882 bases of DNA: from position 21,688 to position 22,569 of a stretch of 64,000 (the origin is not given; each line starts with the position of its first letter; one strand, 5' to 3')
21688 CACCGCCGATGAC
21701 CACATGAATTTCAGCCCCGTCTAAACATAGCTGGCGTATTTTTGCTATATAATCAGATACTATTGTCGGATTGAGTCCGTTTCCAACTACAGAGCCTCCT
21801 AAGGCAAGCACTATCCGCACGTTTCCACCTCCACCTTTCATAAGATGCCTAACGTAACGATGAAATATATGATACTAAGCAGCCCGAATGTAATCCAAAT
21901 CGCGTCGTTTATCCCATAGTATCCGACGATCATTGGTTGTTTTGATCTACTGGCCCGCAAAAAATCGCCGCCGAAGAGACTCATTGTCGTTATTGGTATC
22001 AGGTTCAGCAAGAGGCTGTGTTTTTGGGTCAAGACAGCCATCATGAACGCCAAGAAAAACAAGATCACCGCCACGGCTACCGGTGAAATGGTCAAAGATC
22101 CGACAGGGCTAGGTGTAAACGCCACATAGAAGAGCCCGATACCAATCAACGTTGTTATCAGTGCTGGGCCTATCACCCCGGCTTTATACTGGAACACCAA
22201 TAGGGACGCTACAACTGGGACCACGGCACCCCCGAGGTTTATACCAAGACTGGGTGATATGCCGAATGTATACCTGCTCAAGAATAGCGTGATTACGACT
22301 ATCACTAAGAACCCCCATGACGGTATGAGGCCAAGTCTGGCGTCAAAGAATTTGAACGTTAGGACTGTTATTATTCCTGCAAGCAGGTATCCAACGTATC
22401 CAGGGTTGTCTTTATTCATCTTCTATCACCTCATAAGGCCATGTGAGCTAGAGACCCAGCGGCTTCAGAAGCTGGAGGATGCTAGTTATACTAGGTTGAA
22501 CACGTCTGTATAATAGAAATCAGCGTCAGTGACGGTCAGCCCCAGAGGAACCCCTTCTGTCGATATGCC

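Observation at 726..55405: A fast-diverging paralog family of about 21 members fills roughly a quarter of the window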

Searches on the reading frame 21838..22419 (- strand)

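Call 20: search_protein_families(library=pfam, proteins=[window:21838-22419:-], max_evalue=0.01)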
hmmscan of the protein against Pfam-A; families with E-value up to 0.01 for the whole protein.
window:21838-22419:- (193 aa): 1 family
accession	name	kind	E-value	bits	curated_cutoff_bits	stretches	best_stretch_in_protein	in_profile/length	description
PF07758.16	DUF1614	-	0.008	16.6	23.9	1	58-183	44-169/171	Protein of unknown function (DUF1614)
